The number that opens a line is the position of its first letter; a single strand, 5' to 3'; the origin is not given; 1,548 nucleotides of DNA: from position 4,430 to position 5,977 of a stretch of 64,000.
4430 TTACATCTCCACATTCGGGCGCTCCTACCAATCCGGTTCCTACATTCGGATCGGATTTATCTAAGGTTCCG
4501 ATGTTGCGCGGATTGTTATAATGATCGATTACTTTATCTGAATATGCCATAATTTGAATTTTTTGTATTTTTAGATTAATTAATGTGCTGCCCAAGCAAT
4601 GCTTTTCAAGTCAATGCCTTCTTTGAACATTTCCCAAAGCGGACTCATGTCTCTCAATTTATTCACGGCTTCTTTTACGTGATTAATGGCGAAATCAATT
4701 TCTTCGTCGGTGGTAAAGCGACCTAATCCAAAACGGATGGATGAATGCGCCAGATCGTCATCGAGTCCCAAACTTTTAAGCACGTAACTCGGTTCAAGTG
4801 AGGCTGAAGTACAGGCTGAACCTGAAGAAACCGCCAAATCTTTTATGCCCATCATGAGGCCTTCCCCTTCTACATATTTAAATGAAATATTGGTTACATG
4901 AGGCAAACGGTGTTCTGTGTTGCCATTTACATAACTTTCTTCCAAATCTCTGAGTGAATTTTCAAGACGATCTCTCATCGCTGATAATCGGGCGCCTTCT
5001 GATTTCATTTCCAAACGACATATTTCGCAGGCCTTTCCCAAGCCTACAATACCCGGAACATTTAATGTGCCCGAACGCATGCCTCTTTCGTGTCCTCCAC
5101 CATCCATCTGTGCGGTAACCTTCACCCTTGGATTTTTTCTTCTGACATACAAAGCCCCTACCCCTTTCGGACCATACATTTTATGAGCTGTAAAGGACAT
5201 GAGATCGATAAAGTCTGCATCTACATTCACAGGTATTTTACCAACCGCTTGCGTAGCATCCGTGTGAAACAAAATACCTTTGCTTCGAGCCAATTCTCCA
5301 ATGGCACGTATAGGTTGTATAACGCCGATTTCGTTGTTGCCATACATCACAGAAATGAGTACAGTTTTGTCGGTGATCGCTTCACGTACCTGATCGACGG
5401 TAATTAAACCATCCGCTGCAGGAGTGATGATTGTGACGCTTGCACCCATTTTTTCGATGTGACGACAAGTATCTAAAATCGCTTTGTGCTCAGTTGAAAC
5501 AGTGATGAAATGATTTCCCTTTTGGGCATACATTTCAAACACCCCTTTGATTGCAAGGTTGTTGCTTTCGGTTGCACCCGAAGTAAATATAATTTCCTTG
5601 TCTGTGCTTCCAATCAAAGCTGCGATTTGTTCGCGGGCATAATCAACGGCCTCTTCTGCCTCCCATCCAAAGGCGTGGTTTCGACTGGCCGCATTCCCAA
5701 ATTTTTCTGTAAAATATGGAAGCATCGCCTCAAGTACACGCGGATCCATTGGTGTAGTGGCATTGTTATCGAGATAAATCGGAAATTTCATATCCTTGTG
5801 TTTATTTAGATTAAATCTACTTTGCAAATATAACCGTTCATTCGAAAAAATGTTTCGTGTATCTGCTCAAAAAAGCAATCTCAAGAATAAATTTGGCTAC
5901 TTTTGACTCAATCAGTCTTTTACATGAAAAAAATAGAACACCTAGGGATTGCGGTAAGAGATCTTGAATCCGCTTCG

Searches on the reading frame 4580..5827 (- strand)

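Call 54: search_protein_families(library=ncbifam, proteins=[window:4580-5827:-], max_evalue=0.00001)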
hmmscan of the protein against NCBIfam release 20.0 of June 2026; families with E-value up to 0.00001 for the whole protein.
window:4580-5827:- (415 aa): 18 families
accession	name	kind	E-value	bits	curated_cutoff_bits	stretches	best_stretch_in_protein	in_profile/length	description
NF010611.0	PRK14012.1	equivalog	1.4e-204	679.6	548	1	12-415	2-406/406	IscS subfamily cysteine desulfurase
TIGR02006.1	IscS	equivalog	2.9e-199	662.1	643.2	1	13-415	1-402/402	IscS subfamily cysteine desulfurase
TIGR03402.1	FeS_nifS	equivalog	3e-145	483.7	530.75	1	17-397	1-379/379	cysteine desulfurase NifS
TIGR03235.1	DNA_S_dndA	equivalog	4.4e-130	434.1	480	1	18-367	1-352/353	cysteine desulfurase DndA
TIGR03403.1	nifS_epsilon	equivalog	5.4e-120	400.7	587.7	1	17-395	1-380/382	NifS family cysteine desulfurase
NF002806.0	PRK02948.1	subfamily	9.8e-94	314.4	304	1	17-390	2-374/381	IscS subfamily cysteine desulfurase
TIGR01977.1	am_tr_V_EF2568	hypoth_equivalog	4.9e-50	170.6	377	1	17-386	1-375/376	cysteine desulfurase family protein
TIGR01979.1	sufS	subfamily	2.1e-45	155.3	475.1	1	14-231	17-236/403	SufS family cysteine desulfurase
NF041166.1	f2_encap_cargo1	exception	1e-34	120.6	800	1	17-246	247-476/623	family 2A encapsulin nanocompartment cargo protein cysteine desulfurase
NF040779.1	Sec_lyase_SclA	exception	2.3e-32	112.3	525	1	17-386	1-375/378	selenocysteine lyase SclA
NF006791.0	PRK09295.1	equivalog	3.9e-29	102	661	1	16-245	24-253/406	cysteine desulfurase SufS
NF008126.0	PRK10874.1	equivalog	8.9e-29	100.8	607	1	17-245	21-249/401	cysteine desulfurase CsdA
TIGR03392.1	FeS_syn_CsdA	equivalog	2e-28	99.7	493.6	1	17-245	18-246/398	cysteine desulfurase CsdA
TIGR01976.1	am_tr_V_VC1184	hypoth_equivalog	1.2e-25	90.7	352.35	1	16-303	19-323/401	cysteine desulfurase-like protein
TIGR04343.1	egtE_PLP_lyase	equivalog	3.5e-14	52.4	400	1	57-232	52-219/370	ergothioneine biosynthesis PLP-dependent enzyme EgtE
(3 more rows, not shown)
